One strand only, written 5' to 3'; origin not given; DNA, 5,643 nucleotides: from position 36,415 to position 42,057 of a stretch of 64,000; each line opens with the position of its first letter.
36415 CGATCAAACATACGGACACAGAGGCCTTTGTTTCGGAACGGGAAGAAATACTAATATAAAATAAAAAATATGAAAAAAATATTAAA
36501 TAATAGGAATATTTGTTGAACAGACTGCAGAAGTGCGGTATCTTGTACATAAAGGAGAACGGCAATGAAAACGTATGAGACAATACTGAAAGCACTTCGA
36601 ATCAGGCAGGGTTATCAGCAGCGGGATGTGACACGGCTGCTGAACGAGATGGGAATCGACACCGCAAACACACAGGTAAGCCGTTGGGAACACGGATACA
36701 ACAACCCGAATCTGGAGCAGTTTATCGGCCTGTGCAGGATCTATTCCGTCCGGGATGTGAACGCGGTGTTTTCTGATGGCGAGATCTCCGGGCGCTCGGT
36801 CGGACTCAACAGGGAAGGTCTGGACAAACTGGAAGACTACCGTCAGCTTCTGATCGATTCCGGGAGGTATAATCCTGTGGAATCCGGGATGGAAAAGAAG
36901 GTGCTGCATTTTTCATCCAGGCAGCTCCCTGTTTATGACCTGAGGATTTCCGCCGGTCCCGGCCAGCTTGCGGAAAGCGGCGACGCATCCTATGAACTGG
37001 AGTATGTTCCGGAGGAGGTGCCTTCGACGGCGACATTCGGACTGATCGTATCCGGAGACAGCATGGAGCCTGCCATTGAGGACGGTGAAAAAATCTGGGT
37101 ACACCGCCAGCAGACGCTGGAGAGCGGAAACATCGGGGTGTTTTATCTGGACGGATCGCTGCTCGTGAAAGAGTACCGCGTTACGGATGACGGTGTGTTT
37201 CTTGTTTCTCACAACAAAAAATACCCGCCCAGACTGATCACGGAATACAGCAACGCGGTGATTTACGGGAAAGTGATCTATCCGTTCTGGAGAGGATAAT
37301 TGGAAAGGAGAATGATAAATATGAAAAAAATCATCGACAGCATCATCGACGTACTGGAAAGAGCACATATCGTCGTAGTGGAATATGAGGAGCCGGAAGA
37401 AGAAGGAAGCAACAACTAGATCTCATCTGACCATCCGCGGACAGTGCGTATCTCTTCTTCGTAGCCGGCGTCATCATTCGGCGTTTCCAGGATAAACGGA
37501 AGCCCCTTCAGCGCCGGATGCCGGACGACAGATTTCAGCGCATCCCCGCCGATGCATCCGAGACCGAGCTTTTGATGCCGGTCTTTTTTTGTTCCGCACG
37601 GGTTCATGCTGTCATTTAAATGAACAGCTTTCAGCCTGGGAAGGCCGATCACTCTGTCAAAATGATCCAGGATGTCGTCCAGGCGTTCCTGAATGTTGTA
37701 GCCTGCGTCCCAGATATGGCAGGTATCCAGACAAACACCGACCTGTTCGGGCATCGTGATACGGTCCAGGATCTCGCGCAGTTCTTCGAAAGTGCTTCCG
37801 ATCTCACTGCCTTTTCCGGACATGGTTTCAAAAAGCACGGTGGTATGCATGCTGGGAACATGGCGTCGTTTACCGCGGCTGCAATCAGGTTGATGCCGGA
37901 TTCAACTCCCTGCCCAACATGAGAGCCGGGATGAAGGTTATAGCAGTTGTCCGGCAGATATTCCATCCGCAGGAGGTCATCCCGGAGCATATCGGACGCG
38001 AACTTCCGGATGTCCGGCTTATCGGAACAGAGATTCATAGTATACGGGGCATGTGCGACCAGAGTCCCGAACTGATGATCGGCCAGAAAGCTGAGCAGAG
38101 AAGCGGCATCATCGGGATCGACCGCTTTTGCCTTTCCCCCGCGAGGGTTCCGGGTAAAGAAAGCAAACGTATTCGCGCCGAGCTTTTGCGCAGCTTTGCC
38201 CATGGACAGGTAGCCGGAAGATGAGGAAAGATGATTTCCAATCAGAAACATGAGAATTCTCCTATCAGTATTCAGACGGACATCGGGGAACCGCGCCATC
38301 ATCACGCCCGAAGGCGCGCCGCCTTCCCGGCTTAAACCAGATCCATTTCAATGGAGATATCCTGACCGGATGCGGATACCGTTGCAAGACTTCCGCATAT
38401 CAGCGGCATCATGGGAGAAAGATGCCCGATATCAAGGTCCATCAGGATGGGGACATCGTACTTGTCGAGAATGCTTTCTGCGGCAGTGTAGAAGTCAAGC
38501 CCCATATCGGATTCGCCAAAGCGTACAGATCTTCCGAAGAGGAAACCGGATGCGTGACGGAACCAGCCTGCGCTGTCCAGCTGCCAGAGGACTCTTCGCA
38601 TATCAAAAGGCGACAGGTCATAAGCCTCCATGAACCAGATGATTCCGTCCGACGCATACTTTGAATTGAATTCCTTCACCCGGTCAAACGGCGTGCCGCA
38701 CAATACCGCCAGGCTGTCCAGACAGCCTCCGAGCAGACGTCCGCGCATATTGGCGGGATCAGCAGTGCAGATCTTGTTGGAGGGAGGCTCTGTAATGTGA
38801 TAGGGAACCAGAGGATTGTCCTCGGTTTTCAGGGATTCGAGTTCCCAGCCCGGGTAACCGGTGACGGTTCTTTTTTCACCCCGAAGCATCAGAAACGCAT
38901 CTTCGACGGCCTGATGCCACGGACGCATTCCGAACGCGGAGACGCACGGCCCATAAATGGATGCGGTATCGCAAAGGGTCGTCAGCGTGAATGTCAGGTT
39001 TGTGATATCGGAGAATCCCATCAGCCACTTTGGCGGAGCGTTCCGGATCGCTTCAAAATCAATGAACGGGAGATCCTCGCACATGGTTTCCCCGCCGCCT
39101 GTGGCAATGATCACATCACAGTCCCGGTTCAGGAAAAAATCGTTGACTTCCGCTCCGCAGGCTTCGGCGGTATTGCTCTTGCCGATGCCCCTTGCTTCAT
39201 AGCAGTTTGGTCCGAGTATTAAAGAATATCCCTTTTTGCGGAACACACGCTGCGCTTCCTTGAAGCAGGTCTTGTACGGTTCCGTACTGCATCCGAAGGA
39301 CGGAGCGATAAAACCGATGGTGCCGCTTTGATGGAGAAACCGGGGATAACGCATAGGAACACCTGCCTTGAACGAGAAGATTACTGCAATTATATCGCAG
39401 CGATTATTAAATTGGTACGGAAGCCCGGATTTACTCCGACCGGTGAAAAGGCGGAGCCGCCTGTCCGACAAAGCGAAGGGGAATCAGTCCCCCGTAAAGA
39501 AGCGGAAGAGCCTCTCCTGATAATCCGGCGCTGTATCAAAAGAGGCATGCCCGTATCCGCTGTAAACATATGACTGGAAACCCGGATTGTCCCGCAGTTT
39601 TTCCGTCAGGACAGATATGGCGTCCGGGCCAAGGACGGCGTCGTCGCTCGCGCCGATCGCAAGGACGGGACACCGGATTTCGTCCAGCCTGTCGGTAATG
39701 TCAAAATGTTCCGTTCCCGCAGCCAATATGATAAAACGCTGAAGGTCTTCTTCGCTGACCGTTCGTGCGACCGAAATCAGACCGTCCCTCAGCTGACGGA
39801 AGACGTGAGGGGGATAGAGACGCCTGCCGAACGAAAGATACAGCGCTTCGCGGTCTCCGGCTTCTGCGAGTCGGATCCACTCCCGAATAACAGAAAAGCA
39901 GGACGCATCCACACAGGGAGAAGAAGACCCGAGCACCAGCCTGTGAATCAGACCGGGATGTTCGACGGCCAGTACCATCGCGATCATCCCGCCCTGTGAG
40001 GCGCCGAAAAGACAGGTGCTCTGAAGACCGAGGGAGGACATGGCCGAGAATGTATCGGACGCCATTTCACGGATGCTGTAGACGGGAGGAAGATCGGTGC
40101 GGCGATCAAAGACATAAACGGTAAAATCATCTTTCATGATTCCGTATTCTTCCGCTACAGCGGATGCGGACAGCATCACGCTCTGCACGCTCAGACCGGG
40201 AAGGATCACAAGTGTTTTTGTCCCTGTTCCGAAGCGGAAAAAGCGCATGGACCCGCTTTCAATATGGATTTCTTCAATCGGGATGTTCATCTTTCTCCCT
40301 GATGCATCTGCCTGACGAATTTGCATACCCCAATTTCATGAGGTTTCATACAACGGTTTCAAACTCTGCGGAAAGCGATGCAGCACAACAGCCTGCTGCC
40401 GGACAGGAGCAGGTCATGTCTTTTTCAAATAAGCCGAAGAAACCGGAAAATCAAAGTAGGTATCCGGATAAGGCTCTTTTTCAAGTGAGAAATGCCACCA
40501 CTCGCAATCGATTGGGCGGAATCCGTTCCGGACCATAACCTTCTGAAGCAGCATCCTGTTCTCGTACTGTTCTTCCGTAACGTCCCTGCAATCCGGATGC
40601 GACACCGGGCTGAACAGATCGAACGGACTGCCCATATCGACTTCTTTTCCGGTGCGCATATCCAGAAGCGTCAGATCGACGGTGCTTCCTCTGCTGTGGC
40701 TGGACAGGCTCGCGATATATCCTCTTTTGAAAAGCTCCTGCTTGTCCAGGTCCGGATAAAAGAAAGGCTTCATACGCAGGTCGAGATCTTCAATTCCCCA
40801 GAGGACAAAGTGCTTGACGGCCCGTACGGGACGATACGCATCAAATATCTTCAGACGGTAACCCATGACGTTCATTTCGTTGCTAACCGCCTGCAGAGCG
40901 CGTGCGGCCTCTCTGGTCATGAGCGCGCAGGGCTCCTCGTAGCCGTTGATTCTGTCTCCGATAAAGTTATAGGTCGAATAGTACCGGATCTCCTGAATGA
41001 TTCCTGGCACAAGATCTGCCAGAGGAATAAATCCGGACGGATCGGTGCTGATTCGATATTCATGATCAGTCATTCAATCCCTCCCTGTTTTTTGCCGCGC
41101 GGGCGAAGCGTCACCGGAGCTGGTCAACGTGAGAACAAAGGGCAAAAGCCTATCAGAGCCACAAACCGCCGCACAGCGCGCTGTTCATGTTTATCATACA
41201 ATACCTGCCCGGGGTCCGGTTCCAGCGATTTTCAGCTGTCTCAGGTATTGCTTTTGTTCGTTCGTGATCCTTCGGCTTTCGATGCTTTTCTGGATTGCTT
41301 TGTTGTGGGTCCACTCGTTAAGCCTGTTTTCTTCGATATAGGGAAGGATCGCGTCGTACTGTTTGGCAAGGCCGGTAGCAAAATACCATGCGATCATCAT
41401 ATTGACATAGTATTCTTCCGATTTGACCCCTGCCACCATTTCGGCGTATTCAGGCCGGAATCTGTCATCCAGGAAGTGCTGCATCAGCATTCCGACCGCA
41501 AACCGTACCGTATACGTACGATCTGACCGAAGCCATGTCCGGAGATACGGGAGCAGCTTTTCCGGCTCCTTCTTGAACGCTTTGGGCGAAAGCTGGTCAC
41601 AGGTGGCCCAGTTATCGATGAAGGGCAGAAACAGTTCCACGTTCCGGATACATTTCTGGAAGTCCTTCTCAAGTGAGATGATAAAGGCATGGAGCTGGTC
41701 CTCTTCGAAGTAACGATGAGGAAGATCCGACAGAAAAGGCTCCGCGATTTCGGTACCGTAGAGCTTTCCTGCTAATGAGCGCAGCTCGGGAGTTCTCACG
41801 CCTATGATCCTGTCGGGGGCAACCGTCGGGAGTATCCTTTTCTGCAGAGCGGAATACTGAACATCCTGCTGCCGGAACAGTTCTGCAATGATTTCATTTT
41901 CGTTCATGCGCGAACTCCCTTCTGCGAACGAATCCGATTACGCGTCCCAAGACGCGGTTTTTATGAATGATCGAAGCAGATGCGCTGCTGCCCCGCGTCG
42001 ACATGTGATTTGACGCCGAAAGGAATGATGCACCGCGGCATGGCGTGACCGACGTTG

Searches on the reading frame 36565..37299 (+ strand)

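Call 23: search_protein_families(library=pfam, proteins=[window:36565-37299:+], max_evalue=0.00001)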
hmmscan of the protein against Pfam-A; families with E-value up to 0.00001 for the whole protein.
window:36565-37299:+ (244 aa): 1 family
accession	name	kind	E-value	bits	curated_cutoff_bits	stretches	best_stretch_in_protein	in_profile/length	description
PF00717.28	Peptidase_S24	-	1.1e-22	80.3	23.3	1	122-238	1-116/116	Peptidase S24-like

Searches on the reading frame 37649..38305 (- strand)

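Call 23: search_protein_families(library=pfam, proteins=[window:37649-38305:-], max_evalue=0.00001)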
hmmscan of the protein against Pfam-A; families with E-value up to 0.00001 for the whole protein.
window:37649-38305:- (218 aa): 1 family
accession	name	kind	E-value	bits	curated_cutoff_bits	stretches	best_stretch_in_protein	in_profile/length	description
PF01261.30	AP_endonuc_2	-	2.2e-13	50.9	31.1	1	38-148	3-111/249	Xylose isomerase-like TIM barrel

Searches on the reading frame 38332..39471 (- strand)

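Call 23: search_protein_families(library=pfam, proteins=[window:38332-39471:-], max_evalue=0.00001)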
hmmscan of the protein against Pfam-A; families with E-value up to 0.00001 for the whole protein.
window:38332-39471:- (379 aa): 2 families
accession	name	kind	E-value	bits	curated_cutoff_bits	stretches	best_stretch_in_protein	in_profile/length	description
PF02016.21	Peptidase_S66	-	8e-27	94.2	25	1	52-174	1-121/121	LD-carboxypeptidase N-terminal domain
PF17676.7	Peptidase_S66C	-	1.4e-24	87.4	23.7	1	243-365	1-120/120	LD-carboxypeptidase C-terminal domain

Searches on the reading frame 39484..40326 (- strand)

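Call 23: search_protein_families(library=pfam, proteins=[window:39484-40326:-], max_evalue=0.00001)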
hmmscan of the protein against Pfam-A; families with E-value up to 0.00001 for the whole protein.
window:39484-40326:- (280 aa): 2 families
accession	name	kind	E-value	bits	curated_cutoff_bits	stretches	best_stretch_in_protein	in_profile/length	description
PF00561.26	Abhydrolase_1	-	5.1e-10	39.9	25.8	1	82-267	49-245/245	alpha/beta hydrolase fold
PF12697.13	Abhydrolase_6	-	8.7e-08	33.5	26.3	1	59-268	26-212/217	Alpha/beta hydrolase family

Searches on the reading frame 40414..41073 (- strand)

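Call 23: search_protein_families(library=pfam, proteins=[window:40414-41073:-], max_evalue=0.00001)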
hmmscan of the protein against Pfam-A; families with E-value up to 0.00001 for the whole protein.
window:40414-41073:- (219 aa): 1 family
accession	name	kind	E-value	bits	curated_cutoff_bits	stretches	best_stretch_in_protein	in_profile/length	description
PF01427.22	Peptidase_M15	-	2.3e-37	129.2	27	1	13-211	3-198/199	D-ala-D-ala dipeptidase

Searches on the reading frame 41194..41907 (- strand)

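Call 23: search_protein_families(library=pfam, proteins=[window:41194-41907:-], max_evalue=0.00001)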
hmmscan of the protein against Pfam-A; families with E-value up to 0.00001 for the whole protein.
window:41194-41907:- (237 aa): 1 family
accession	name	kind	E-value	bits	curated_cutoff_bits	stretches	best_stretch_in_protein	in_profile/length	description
PF08713.17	DNA_alkylation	-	1.4e-12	48.2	21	1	30-207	23-212/213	DNA alkylation repair enzyme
